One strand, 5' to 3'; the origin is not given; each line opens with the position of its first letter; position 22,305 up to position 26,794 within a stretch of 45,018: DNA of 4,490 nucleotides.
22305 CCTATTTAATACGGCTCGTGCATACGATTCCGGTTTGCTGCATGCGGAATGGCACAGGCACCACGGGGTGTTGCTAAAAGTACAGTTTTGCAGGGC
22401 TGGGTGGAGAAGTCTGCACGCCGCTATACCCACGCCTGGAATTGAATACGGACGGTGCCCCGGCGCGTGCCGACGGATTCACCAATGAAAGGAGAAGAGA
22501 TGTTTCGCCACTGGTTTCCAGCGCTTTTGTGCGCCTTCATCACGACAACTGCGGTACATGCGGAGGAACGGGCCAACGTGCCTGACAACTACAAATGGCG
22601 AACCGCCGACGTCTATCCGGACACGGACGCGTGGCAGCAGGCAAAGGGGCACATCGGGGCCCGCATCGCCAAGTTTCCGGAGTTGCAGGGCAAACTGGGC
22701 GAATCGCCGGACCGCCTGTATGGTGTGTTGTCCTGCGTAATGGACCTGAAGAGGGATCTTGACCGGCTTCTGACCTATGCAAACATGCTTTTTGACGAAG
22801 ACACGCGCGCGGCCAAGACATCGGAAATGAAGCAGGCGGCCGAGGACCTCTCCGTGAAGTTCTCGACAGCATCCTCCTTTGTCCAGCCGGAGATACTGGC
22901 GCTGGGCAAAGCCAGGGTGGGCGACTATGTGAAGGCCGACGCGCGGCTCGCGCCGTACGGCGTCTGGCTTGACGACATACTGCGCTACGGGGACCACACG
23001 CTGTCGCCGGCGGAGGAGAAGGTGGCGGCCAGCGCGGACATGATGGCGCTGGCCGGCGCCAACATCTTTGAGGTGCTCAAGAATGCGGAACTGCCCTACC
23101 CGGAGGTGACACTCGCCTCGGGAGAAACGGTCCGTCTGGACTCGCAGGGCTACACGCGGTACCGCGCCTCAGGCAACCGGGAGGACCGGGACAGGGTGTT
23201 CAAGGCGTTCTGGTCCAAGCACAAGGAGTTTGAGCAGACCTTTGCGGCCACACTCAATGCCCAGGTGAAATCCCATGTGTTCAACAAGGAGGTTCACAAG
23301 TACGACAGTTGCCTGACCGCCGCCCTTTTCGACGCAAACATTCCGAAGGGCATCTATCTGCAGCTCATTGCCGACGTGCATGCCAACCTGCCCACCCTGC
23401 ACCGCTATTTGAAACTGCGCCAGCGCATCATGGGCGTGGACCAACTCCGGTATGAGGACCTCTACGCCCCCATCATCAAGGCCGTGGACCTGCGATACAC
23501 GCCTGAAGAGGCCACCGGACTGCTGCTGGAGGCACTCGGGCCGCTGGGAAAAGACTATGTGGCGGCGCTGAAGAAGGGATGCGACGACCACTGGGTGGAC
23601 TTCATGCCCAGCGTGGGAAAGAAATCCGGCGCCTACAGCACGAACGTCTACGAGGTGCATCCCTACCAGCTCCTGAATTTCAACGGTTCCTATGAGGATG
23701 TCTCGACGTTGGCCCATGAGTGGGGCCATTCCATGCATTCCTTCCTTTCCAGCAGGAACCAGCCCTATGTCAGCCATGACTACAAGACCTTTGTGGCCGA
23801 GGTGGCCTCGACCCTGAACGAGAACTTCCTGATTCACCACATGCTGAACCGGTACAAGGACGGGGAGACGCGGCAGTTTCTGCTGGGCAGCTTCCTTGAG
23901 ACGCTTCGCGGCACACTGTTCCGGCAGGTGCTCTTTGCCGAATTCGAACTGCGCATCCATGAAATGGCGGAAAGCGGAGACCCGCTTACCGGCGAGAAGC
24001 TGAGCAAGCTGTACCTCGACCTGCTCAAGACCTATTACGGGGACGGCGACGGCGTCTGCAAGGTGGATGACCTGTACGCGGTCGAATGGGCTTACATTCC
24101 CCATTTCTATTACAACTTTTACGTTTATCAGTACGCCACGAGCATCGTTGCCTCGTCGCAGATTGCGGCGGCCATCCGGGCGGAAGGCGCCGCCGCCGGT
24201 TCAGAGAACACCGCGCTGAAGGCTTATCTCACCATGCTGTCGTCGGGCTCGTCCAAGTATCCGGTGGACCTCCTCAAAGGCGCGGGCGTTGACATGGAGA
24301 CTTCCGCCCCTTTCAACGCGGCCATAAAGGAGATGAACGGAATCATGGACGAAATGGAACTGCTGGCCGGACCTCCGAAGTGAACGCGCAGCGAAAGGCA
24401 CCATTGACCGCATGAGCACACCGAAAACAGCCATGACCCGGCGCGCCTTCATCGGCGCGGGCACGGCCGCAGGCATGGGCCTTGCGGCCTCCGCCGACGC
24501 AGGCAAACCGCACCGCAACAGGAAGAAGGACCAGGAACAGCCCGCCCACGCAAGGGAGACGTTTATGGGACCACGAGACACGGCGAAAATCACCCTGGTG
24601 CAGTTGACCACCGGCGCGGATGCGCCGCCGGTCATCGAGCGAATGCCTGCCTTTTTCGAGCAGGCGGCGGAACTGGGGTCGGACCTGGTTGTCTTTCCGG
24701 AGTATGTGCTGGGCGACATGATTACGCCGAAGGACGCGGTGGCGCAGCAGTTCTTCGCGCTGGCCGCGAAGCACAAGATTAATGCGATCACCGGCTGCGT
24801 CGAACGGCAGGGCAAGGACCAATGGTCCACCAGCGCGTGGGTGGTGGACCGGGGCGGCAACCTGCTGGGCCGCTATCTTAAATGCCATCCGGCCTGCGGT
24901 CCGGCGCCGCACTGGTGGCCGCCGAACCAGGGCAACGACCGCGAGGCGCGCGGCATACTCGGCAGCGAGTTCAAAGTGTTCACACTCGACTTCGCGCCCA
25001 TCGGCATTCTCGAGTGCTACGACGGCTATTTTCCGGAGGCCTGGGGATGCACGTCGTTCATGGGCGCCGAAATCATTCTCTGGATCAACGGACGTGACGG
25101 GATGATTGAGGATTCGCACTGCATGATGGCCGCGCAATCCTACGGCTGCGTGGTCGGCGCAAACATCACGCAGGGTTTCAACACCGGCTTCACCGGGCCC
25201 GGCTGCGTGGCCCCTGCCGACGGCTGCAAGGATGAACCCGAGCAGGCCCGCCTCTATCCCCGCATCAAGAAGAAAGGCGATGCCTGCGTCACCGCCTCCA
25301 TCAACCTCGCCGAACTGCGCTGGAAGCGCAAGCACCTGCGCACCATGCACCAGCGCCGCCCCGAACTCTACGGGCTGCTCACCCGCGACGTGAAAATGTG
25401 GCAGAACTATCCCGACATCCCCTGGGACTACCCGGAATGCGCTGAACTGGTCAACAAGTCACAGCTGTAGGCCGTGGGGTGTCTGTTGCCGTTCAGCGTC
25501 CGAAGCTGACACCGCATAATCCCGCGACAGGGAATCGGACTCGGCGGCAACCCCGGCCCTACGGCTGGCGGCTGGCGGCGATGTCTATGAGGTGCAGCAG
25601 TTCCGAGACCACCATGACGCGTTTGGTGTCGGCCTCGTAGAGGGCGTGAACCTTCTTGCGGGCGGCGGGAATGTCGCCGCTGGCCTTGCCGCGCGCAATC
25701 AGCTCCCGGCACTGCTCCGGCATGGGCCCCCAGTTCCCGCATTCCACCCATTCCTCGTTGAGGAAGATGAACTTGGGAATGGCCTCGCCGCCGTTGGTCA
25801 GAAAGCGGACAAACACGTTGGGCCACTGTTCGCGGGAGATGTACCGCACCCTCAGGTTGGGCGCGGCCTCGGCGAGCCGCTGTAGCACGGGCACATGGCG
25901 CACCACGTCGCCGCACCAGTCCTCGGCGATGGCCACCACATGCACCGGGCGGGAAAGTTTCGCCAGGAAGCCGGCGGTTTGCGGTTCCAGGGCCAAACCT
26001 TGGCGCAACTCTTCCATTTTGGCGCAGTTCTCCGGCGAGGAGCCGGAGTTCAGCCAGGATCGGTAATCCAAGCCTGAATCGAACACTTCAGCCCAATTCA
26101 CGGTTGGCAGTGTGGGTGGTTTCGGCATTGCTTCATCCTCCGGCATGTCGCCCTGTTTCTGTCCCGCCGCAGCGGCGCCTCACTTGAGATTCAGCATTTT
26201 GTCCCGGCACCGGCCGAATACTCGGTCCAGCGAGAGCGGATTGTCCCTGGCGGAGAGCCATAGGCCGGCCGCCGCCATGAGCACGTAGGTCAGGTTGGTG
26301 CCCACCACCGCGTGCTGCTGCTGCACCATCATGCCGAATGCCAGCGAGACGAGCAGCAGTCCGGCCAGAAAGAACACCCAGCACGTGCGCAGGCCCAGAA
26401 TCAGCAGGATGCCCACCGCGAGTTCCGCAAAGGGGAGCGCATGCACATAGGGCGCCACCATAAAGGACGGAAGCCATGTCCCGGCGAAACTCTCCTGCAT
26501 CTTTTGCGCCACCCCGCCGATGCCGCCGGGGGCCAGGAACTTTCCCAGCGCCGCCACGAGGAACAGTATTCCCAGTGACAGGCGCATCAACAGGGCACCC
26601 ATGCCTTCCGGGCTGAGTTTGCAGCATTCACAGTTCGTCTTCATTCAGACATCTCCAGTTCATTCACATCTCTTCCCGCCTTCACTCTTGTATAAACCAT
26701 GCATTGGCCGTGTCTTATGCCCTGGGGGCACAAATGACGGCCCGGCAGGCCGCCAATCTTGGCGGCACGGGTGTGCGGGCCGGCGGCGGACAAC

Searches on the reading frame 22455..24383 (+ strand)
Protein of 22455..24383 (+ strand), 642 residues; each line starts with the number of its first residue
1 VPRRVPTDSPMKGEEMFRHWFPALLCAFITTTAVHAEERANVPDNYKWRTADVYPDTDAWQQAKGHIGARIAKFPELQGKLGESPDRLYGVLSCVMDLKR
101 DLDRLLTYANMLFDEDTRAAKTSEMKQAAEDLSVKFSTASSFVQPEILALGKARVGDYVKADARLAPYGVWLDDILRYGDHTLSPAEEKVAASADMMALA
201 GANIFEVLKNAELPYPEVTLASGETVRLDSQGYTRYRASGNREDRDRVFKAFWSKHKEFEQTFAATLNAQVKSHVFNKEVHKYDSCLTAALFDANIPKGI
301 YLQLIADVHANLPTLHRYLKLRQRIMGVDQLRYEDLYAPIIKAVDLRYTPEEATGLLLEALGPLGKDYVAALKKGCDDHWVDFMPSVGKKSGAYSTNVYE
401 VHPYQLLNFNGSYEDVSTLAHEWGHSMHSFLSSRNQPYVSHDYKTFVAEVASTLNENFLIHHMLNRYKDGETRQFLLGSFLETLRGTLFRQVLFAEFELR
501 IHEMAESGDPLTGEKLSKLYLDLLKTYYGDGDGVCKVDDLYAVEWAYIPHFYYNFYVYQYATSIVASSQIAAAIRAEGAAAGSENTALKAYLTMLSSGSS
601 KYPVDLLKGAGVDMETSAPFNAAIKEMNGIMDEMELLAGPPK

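Call 26: search_protein_families(library=pfam, proteins=[window:22455-24383:+], max_evalue=0.00001)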
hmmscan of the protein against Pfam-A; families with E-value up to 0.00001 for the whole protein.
window:22455-24383:+ (642 aa): 2 families
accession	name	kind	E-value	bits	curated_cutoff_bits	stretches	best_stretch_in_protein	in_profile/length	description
PF01432.26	Peptidase_M3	-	1.4e-68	232.8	27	1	238-625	4-456/457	Peptidase family M3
PF08439.15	Peptidase_M3_N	-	7.6e-15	55.3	25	1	146-213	1-68/70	Oligopeptidase F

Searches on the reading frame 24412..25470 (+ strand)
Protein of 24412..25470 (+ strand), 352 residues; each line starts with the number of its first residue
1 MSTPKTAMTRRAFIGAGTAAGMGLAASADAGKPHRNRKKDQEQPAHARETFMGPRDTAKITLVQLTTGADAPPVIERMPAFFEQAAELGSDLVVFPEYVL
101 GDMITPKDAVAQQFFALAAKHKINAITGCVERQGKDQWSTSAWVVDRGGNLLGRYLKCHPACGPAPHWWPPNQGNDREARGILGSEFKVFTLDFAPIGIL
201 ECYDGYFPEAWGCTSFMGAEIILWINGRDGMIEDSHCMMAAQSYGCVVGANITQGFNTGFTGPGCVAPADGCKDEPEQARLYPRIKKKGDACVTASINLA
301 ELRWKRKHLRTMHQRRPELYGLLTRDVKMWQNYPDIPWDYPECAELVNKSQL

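Call 27: search_protein_families(library=pfam, proteins=[window:24412-25470:+], max_evalue=0.00001)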
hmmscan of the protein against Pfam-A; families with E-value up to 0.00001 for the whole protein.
window:24412-25470:+ (352 aa): 1 family
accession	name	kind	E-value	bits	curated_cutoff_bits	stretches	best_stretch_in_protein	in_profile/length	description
PF00795.27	CN_hydrolase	-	1.6e-20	74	23.2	1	59-227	1-172/256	Carbon-nitrogen hydrolase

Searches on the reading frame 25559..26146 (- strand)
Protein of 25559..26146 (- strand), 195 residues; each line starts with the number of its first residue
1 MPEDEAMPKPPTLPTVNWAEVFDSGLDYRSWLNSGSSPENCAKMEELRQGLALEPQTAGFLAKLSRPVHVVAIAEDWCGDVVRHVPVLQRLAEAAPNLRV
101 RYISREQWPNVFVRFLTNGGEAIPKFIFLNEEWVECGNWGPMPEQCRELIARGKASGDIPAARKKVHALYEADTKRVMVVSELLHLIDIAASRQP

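Call 27: search_protein_families(library=pfam, proteins=[window:25559-26146:-], max_evalue=0.00001)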
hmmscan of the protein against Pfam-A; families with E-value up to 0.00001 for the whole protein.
window:25559-26146:- (195 aa): 1 family
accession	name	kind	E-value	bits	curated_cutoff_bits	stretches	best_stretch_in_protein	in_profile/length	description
PF14595.12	Thioredoxin_9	-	5e-32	111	25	1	39-151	14-126/129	Thioredoxin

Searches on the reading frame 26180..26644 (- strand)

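Call 27: search_protein_families(library=pfam, proteins=[window:26180-26644:-], max_evalue=0.00001)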
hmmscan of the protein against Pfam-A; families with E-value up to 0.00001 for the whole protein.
window:26180-26644:- (154 aa): 2 families
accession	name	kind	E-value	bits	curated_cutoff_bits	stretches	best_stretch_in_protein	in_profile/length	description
PF07291.16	MauE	-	5.8e-09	36.8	27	1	17-107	5-89/128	Methylamine utilisation protein MauE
PF07681.17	DoxX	-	5.4e-06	27.4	23.6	1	16-101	1-79/85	DoxX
